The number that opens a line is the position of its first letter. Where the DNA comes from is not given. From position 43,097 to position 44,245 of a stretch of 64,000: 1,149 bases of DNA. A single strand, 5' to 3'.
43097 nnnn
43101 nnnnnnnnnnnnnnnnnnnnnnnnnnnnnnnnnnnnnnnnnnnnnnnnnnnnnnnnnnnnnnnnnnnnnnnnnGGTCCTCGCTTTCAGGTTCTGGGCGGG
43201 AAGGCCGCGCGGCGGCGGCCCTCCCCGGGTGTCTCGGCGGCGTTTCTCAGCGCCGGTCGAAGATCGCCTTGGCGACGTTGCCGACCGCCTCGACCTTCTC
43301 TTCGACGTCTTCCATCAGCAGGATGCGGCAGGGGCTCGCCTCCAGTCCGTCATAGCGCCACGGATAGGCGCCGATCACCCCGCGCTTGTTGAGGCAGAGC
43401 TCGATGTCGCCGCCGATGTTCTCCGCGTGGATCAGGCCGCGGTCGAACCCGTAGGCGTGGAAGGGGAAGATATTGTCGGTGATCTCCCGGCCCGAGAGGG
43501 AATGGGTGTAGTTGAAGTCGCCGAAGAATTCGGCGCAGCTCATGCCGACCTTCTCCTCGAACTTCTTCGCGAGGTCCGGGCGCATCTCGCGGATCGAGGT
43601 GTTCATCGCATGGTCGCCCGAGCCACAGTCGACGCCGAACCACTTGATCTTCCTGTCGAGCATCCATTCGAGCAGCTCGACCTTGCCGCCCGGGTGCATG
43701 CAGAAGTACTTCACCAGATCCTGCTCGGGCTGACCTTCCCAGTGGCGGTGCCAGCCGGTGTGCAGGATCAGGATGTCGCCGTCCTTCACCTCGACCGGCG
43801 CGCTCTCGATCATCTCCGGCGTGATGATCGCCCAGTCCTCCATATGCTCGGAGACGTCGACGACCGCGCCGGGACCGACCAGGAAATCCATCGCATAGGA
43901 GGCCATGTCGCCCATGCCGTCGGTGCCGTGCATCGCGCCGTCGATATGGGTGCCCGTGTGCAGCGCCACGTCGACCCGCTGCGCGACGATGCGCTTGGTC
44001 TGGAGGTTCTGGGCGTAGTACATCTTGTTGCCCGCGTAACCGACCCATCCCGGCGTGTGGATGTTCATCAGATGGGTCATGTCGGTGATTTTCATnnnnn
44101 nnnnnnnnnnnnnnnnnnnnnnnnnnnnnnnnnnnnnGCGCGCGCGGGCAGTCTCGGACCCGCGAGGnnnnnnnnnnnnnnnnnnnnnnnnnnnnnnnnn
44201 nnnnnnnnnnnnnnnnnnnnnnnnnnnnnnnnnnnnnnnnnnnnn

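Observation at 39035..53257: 16 co-directional genes (two importers, Rieske oxygenase, cyclase-type hydrolase, C-N hydrolase, tandem cupins, CoxG, CMD, QOR) facing an XRE-cupin regulator: an undescribed catabolic supercluster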

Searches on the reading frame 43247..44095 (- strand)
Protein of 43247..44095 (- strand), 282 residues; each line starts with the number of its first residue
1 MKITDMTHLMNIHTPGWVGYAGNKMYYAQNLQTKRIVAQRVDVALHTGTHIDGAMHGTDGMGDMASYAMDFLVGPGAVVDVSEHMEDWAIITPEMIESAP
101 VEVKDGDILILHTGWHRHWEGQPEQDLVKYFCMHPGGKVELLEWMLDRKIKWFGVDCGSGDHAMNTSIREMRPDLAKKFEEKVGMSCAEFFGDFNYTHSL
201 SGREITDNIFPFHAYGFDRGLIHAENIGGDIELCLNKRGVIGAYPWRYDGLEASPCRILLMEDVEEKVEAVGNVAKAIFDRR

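Call 5: search_protein_families(library=pfam, proteins=[window:43250-44095:-])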
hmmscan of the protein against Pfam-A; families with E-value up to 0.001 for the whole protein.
seq(282 aa): 1 family
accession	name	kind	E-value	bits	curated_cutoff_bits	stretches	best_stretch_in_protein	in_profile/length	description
PF04199.19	Cyclase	-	1.5e-27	97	23.1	1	5-162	2-142/142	Putative cyclase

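Call 6: search_protein_families(library=ncbifam, max_evalue=0.00001, proteins=[window:43250-44095:-])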
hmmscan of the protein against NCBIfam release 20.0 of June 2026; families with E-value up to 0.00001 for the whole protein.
seq(282 aa): 1 family
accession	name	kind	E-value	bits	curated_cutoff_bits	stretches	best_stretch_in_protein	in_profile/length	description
TIGR03035.1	trp_arylform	equivalog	4.6e-07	30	223.05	1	3-163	2-150/206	arylformamidase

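Call 17: search_solved_structures(query=window:43247-44095:-, max_evalue=0.001)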
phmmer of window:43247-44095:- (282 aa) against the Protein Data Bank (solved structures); distinct sequences matched with E-value up to 0.001: 5.
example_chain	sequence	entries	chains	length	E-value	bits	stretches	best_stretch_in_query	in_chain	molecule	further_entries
1r61_A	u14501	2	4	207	8e-07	31.8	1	36-113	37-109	metal-dependent hydrolase | Hydrolase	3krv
8f9x_A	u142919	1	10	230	5e-06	29.2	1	3-163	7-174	Cyclase family protein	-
8hmo_A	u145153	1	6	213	3.4e-05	26.5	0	35-111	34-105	Metal-dependent hydrolase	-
6tjg_A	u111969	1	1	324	0.00022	23.8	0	85-116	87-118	Cake8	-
4cob_A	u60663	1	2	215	0.00084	21.9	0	4-95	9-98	KYNURENINE FORMAMIDASE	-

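Call 23: find_homologous_proteins(query=window:43247-44095:-, max_evalue=1e-10)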
Query window:43247-44095:- (282 aa): 801 proteins with E <= 1e-10 among 1050 candidates; the best 120 are listed.
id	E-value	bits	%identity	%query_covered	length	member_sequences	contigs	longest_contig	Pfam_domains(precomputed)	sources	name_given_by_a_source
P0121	3.9e-169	579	83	100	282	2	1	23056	PF04199.20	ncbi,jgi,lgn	jgi:kynurenine formamidase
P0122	2.6e-167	574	82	100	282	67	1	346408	PF04199.20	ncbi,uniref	ncbi:cyclase family protein [Consotaella aegiceratis]|uniref:cyclase family protein n=1 Tax=Consotae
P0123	4.7e-160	550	79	100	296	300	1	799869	PF04199.20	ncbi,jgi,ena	jgi:kynurenine formamidase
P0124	1.1e-159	549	77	100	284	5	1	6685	PF04199.20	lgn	-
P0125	1.9e-159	548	78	100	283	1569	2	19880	PF04199.20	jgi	jgi:kynurenine formamidase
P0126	1.7e-158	545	78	99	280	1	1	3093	PF04199.20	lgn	-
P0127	7.7e-158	542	79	100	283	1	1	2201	PF04199.20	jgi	jgi:kynurenine formamidase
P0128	2.9e-157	541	77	100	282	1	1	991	PF04199.20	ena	-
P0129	3.0e-157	541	77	100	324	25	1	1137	PF04199.20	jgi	jgi:kynurenine formamidase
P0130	6.8e-157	539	76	100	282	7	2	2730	PF04199.20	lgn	-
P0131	9.8e-157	539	77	100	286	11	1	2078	PF04199.20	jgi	jgi:kynurenine formamidase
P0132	1.8e-156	538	79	100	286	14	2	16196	PF04199.20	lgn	-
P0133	3.6e-156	537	76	100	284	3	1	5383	PF04199.20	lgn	-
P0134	5.9e-156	536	78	100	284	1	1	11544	PF04199.20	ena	-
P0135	1.5e-154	532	77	99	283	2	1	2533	PF04199.20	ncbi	ncbi:MAG: cyclase family protein [Geminicoccaceae bacterium]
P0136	3.0e-154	531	78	97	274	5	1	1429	PF04199.20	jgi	jgi:kynurenine formamidase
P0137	8.6e-154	529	78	100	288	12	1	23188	PF04199.20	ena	-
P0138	1.8e-153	528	76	98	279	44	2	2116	PF04199.20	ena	-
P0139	1.2e-152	525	76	99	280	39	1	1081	PF04199.20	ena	-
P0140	1.2e-152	525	76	99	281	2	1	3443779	PF04199.20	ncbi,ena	-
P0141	2.2e-152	525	75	100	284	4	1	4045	PF04199.20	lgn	-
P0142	3.9e-152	524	75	100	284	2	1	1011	PF04199.20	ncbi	-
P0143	4.7e-152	523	74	100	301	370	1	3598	PF04199.20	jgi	jgi:kynurenine formamidase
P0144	5.1e-152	523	74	100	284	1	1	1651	PF04199.20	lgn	-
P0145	6.3e-152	523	76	99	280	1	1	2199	PF04199.20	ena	-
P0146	1.7e-151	522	74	100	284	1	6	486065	PF04199.20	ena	-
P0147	1.8e-151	522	75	99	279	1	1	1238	PF04199.20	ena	-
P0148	6.2e-151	520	73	100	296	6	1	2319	PF04199.20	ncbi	-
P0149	8.1e-151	519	76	99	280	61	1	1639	PF04199.20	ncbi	-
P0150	9.2e-151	519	74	99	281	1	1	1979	PF04199.20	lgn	-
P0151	1.2e-150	519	74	100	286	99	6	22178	PF04199.20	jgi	jgi:kynurenine formamidase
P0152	1.4e-150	519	75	100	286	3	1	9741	PF04199.20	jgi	jgi:kynurenine formamidase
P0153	2.3e-150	518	74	99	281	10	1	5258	PF04199.20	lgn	-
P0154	3.6e-150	517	75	99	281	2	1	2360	PF04199.20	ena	-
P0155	5.9e-150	517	74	98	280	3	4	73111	PF04199.20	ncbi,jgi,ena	jgi:kynurenine formamidase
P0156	6.0e-150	517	76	98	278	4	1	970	PF04199.20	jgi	jgi:kynurenine formamidase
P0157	6.9e-150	516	75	100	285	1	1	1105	PF04199.20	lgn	-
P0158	1.2e-149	516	74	99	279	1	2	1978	PF04199.20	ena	-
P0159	1.4e-149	515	74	100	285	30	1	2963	PF04199.20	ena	-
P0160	1.9e-149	515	74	99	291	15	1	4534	PF04199.20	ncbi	-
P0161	2.5e-149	514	75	100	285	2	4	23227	PF04199.20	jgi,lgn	-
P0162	3.4e-149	514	73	99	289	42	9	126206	PF04199.20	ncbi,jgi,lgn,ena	-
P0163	1.0e-148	512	75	98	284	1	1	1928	PF04199.20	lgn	-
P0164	4.8e-148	510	73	99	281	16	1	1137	PF04199.20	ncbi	-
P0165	1.8e-147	508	72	99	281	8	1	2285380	PF04199.20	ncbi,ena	-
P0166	2.1e-147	508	73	100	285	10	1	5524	PF04199.20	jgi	jgi:kynurenine formamidase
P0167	3.1e-147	508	72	99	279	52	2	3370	PF04199.20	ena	-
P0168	3.4e-147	507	74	99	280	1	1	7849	PF04199.20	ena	-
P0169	3.5e-147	507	73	100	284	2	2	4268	PF04199.20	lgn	-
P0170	6.6e-147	507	72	100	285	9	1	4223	PF04199.20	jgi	jgi:kynurenine formamidase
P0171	1.7e-145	502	72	99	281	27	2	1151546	PF04199.20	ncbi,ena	-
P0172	2.5e-145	501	72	100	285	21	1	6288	PF04199.20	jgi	jgi:kynurenine formamidase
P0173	2.8e-145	501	72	99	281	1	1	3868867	PF04199.20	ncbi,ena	-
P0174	2.2e-144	498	72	99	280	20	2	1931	PF04199.20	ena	-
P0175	6.0e-144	497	79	88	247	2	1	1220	PF04199.20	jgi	jgi:kynurenine formamidase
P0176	6.5e-144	497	71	99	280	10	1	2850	PF04199.20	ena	-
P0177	2.7e-143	495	72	99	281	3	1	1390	PF04199.20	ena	-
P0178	3.1e-142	491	72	99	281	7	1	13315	PF04199.20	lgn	-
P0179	1.0e-141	490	69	100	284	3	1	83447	PF04199.20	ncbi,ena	-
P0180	3.2e-140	485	70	98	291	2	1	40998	PF04199.20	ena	-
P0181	4.3e-140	484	71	99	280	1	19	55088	PF04199.20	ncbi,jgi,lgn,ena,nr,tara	ncbi:MAG: cyclase family protein [Rhodospirillales bacterium]|jgi:kynurenine formamidase|nr:cyclase 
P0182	2.6e-139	482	70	98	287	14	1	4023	PF04199.20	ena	-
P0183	3.7e-138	478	77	88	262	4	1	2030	PF04199.20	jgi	jgi:kynurenine formamidase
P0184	1.0e-137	476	78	88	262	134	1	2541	PF04199.20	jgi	jgi:kynurenine formamidase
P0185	3.2e-136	471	69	100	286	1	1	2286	PF04199.20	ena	-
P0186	2.6e-135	468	68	99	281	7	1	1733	PF04199.20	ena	-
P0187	2.7e-135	468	69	100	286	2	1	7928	PF04199.20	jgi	jgi:kynurenine formamidase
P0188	2.4e-134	465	68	99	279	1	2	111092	PF04199.20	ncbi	-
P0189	5.8e-134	464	67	99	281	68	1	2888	PF04199.20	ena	-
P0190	5.9e-134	464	67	96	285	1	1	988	PF04199.20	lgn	-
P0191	6.8e-134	464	68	98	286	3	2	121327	PF04199.20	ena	-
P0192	1.0e-133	463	73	90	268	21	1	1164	PF04199.20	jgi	jgi:kynurenine formamidase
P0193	2.6e-133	462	67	99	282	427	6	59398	PF04199.20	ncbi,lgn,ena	ncbi:MAG: cyclase family protein [Pseudolabrys sp.]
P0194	1.1e-132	460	68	98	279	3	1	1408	PF04199.20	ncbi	-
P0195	1.2e-132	460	76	85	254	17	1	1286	PF04199.20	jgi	jgi:kynurenine formamidase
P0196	2.0e-132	459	71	94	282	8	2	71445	PF04199.20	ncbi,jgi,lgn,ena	ncbi:MAG: cyclase family protein [Acidimicrobiia bacterium]|jgi:kynurenine formamidase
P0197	2.5e-132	459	68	98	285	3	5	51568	PF04199.20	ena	-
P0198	3.9e-132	458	68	93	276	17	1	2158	PF04199.20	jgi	jgi:kynurenine formamidase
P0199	4.9e-132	458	72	91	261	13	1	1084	PF04199.20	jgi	jgi:kynurenine formamidase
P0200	5.7e-132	458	75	85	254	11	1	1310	PF04199.20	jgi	jgi:kynurenine formamidase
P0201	1.1e-131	457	68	93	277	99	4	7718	PF04199.20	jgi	jgi:kynurenine formamidase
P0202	1.1e-131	457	66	97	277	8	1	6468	PF04199.20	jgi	jgi:kynurenine formamidase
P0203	1.6e-131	456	67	98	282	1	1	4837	PF04199.20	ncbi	-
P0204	1.7e-131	456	69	96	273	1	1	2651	PF04199.20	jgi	jgi:kynurenine formamidase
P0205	3.8e-131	455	69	94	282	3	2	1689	PF04199.20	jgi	jgi:kynurenine formamidase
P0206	3.8e-131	455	67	95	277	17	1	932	PF04199.20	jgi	jgi:kynurenine formamidase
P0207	4.0e-131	455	67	94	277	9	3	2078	PF04199.20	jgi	jgi:kynurenine formamidase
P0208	5.0e-131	454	67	95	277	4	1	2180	PF04199.20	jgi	jgi:kynurenine formamidase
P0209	6.3e-131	454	66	99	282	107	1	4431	PF04199.20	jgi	jgi:kynurenine formamidase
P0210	2.5e-130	452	68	95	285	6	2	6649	PF04199.20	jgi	jgi:kynurenine formamidase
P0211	3.7e-130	452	67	94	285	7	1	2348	PF04199.20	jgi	jgi:kynurenine formamidase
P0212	4.8e-130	451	67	95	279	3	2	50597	PF04199.20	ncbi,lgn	ncbi:MAG: cyclase family protein [Parvibaculaceae bacterium]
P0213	5.4e-130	451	67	95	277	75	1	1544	PF04199.20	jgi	jgi:kynurenine formamidase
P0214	5.8e-130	451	69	93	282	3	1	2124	PF04199.20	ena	-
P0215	8.0e-130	450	68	99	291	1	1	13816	PF04199.20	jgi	jgi:kynurenine formamidase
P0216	1.0e-129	450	67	99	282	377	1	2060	PF04199.20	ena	-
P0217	1.1e-129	450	67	99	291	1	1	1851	PF04199.20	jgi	jgi:kynurenine formamidase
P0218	1.5e-129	450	66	99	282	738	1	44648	PF04199.20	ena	-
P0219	1.5e-129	450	66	100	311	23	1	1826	PF04199.20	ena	-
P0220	1.9e-129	449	66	100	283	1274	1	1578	PF04199.20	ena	-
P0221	2.4e-129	449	66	97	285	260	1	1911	PF04199.20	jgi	jgi:kynurenine formamidase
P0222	2.7e-129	449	66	98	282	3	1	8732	PF04199.20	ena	-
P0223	2.9e-129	449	67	94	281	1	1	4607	PF04199.20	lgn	-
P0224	3.1e-129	449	66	99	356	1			PF04199.20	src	-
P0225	4.8e-129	448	66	99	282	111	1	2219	PF04199.20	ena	-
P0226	5.5e-129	448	65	96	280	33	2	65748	PF04199.20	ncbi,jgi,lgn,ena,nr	ncbi:MAG: cyclase family protein [Acidimicrobiia bacterium]|nr:cyclase family protein [Acidimicrobii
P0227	8.8e-129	447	67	94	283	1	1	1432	PF04199.20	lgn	-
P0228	9.9e-129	447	65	100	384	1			PF04199.20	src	-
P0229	1.1e-128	447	66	99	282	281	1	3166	PF04199.20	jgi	-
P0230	1.5e-128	446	66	99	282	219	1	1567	PF04199.20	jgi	-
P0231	1.7e-128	446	69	94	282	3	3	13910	PF04199.20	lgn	-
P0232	2.2e-128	446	65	99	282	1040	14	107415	PF04199.20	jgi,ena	jgi:kynurenine formamidase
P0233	2.9e-128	445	65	100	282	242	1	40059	PF04199.20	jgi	jgi:kynurenine formamidase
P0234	3.4e-128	445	67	94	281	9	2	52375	PF04199.20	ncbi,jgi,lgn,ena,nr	ncbi:MAG: cyclase family protein [Acidimicrobiia bacterium]|nr:cyclase family protein [Acidimicrobii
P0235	3.4e-128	445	66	99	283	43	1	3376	PF04199.20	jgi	-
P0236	3.7e-128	445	66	96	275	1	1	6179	PF04199.20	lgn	-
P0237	4.3e-128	445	66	99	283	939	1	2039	PF04199.20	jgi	jgi:kynurenine formamidase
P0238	4.8e-128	445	65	99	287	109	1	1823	PF04199.20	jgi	jgi:kynurenine formamidase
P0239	5.3e-128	444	65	99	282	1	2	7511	PF04199.20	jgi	jgi:kynurenine formamidase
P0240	5.4e-128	444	65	99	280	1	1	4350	PF04199.20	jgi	jgi:kynurenine formamidase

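Call 24: find_encoding_contigs(protein=P0232, flank=10000, max_places=3)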
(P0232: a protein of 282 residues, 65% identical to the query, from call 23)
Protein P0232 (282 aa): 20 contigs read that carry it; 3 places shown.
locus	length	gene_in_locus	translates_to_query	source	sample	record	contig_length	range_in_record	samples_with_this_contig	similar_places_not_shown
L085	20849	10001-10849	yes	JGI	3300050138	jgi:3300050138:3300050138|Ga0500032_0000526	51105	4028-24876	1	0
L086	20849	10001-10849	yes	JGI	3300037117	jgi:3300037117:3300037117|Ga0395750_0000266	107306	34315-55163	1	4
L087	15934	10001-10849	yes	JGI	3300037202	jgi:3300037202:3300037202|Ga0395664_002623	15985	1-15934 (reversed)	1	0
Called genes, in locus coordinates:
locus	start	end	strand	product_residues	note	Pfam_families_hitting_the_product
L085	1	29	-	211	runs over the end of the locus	PF00072:Response_reg, PF06490:FleQ (weak), PF00196:GerE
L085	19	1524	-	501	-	PF13493:DUF4118, PF00989:PAS, PF08448:PAS_4, PF13188:PAS_8 (weak), PF24820:Diguanyl_cycl_sensor (weak), PF13426:PAS_9, PF00512:HisKA, PF02518:HATPase_c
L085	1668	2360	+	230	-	PF00027:cNMP_binding, PF13545:HTH_Crp_2, PF00325:Crp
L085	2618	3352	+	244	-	PF00571:CBS, PF04972:BON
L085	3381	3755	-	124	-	-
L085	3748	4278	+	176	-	PF02639:DUF188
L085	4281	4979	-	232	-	PF00156:Pribosyltran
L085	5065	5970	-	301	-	PF01522:Polysacc_deac_1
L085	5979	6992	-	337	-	PF13379:NMT1_2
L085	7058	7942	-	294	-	PF01522:Polysacc_deac_1 (weak)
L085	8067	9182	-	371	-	PF03401:TctC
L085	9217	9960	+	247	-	PF01925:TauE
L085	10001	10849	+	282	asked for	PF04199:Cyclase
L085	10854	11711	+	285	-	PF12146:Hydrolase_4, PF00561:Abhydrolase_1, PF12697:Abhydrolase_6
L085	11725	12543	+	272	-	PF00106:adh_short, PF08659:KR, PF13561:adh_short_C2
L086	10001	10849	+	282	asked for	PF04199:Cyclase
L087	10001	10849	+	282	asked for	PF04199:Cyclase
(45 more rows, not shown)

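Call 25: find_encoding_contigs(protein=P0122, flank=10000, max_places=1)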
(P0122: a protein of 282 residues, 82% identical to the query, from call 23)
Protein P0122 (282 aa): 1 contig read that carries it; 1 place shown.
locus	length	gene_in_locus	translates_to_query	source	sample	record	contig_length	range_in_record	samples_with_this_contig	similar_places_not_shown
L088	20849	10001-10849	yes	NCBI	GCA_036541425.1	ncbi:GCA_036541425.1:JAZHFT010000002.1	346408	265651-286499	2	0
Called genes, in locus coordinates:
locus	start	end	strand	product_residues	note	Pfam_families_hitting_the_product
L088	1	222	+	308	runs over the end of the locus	PF02653:BPD_transp_2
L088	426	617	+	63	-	-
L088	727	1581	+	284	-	PF00941:FAD_binding_5, PF03450:CO_deh_flav_C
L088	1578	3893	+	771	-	PF01315:Ald_Xan_dh_C, PF02738:MoCoBD_1, PF20256:MoCoBD_2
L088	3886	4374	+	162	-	PF00111:Fer2, PF13085:Fer2_3 (faint), PF01799:Fer2_2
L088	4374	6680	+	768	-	PF01315:Ald_Xan_dh_C, PF02738:MoCoBD_1, PF20256:MoCoBD_2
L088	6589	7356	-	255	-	PF12844:HTH_19 (faint), PF13443:HTH_26 (weak), PF13560:HTH_31, PF01381:HTH_3, PF02311:AraC_binding (weak), PF07883:Cupin_2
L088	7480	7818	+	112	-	-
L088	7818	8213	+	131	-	PF00190:Cupin_1 (weak), PF07883:Cupin_2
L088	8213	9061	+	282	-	PF00795:CN_hydrolase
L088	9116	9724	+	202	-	PF06240:COXG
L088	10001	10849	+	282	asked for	PF04199:Cyclase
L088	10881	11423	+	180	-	PF02627:CMD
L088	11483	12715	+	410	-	PF01547:SBP_bac_1, PF13416:SBP_bac_8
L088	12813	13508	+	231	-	PF00857:Isochorismatase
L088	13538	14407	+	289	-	PF00528:BPD_transp_1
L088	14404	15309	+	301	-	PF00528:BPD_transp_1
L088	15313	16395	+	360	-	PF02463:SMC_N (faint), PF00005:ABC_tran, PF13304:AAA_21 (faint), PF17912:OB_MalK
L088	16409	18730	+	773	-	PF00933:Glyco_hydro_3, PF01915:Glyco_hydro_3_C, PF14310:Fn3-like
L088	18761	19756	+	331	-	-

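Call 26: find_encoding_contigs(protein=P0226, flank=10000, max_places=2)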
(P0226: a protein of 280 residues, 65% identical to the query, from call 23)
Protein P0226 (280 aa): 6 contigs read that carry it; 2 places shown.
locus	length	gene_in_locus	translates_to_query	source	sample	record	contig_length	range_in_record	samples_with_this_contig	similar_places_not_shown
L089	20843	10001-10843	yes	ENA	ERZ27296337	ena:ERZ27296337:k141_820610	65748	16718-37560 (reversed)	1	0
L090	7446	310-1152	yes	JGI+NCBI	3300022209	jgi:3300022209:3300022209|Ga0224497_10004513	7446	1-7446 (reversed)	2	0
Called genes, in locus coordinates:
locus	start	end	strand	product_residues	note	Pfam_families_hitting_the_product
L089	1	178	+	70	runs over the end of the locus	PF06902:Fer4_19, PF13459:Fer4_15, PF13370:Fer4_13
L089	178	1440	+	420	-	PF00067:p450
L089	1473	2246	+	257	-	PF00005:ABC_tran, PF13304:AAA_21 (faint)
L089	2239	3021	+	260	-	PF00528:BPD_transp_1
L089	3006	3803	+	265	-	PF00528:BPD_transp_1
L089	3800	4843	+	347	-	PF00296:Bac_luciferase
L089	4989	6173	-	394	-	PF07690:MFS_1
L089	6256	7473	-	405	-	PF02515:CoA_transf_3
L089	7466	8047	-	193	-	PF02627:CMD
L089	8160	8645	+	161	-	-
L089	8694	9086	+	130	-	PF07883:Cupin_2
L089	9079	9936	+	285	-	PF00795:CN_hydrolase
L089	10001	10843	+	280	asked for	PF04199:Cyclase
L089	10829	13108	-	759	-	PF01315:Ald_Xan_dh_C, PF02738:MoCoBD_1, PF20256:MoCoBD_2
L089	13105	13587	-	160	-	PF00111:Fer2, PF01799:Fer2_2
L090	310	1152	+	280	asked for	PF04199:Cyclase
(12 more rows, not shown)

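Call 27: search_dna_similar(query=window:43247-44095:-, collection=plasmids, mode=protein, max_evalue=1e-40, max_rows=40)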
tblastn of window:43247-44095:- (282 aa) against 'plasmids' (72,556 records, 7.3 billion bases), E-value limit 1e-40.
Records with a match: 12; places in all: 14; records where one place covers at least 80% of the query: 12.
Best place of each record, by identity: <60% 12.
By first word of the organism name: Halorussus 4; Haloarcula 3; Natrinema 2; Rhodococcus 1; Halostagnicola 1; Natronococcus 1.
By predicted mobility (MOB-suite, as given by PLSDB): non-mobilizable 11; conjugative 1.
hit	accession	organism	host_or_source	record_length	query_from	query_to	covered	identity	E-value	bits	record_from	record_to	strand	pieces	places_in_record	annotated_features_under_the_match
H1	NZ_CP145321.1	Rhodococcus ruber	-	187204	1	266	94%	59.8%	1e-104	340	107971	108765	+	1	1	cyclase family protein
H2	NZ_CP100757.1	Natrinema gelatinilyticum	marine sediment,sediment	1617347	1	277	98%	36.8%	3e-53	193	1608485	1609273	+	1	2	record has no annotation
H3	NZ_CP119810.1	Halorussus caseinilyticus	cell culture,coastal saline-alkali land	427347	2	264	93%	36.4%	3e-48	178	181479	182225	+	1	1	cyclase family protein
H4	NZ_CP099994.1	Halorussus salilacus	cell culture,Substrate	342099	2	281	99%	33.3%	9e-46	171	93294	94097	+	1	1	cyclase family protein | CocE/NonD family hydrolase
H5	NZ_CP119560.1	Haloarcula halophila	cell culture,sediment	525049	2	264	93%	35.0%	1e-45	171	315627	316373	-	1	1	cyclase family protein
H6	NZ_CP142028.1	Haloarcula sp. GH36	cell culture,inland salt lake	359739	2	264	93%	35.0%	2e-45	170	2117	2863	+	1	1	cyclase family protein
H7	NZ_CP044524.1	Halorussus halophilus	pure culture,marine solar saltern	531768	2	264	93%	34.6%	3e-44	167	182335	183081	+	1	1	cyclase family protein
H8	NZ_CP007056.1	Halostagnicola larsenii XH-48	-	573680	2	259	91%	34.8%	4e-43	164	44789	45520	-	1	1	cyclase family protein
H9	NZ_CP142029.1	Haloarcula sp. GH36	cell culture,inland salt lake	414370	2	259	91%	34.7%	2e-42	162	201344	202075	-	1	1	cyclase family protein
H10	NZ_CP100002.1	Halorussus vallis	cell culture,saline soil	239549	2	263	93%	34.0%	1e-45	171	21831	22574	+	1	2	cyclase family protein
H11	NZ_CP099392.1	Natronococcus sp. CG52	cell culture,salt lake sediment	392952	2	259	91%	34.5%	3e-41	158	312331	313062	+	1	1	cyclase family protein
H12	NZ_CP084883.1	Natrinema zhouii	pure culture,Salt mine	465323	2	259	91%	34.4%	2e-43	164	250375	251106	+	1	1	cyclase family protein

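Call 28: get_annotated_region(hit=H1, flank=14000)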
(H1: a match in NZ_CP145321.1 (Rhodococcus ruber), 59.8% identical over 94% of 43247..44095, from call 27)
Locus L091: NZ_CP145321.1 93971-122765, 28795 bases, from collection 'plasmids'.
description: Rhodococcus ruber strain MSA14 plasmid pmega_2, complete sequence
organism: Rhodococcus ruber (NCBI taxid 1830)
taxonomy: Bacteria; Actinomycetota; Actinomycetes; Mycobacteriales; Nocardiaceae; Rhodococcus; Rhodococcus ruber
host: -; source: -; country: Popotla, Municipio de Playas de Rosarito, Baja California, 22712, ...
typing (MOB-suite, as given by PLSDB): conjugative; relaxase MOBF,MOBF; mating-pair formation MPF_T
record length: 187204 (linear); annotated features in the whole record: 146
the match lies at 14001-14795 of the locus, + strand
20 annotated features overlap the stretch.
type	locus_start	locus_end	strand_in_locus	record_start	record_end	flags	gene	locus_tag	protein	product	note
CDS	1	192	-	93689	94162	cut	-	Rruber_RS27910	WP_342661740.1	NAD(P)H-dependent oxidoreductase subunit E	-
CDS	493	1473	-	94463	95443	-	-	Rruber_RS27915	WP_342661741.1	aldo/keto reductase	-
CDS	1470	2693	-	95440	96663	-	-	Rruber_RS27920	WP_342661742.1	DUF1116 domain-containing protein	-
CDS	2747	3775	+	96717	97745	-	-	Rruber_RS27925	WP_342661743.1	aromatic ring-hydroxylating dioxygenase subunit alpha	-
CDS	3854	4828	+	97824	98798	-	-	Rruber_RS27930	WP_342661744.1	PDR/VanB family oxidoreductase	-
CDS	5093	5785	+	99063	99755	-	-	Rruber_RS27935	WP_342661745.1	GntR family transcriptional regulator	-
CDS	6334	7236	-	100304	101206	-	-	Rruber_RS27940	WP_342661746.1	LysR family transcriptional regulator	-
CDS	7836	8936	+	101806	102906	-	-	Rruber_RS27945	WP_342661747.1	carbon-nitrogen hydrolase family protein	-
CDS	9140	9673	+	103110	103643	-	-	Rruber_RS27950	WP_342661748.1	MarR family transcriptional regulator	-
CDS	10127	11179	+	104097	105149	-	-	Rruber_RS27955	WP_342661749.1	aromatic ring-hydroxylating dioxygenase subunit alpha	-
CDS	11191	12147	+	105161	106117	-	-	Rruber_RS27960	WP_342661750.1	PDR/VanB family oxidoreductase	-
CDS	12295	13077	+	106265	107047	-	-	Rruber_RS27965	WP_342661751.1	cupin domain-containing protein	-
CDS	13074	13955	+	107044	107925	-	-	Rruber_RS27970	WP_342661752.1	nitrilase-related carbon-nitrogen hydrolase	GO:0006807 - nitrogen compound metabolic process [Evidence IEA]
CDS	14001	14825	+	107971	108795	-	-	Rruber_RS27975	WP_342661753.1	cyclase family protein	-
CDS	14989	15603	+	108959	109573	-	-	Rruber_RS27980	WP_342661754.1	carboxymuconolactone decarboxylase family protein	-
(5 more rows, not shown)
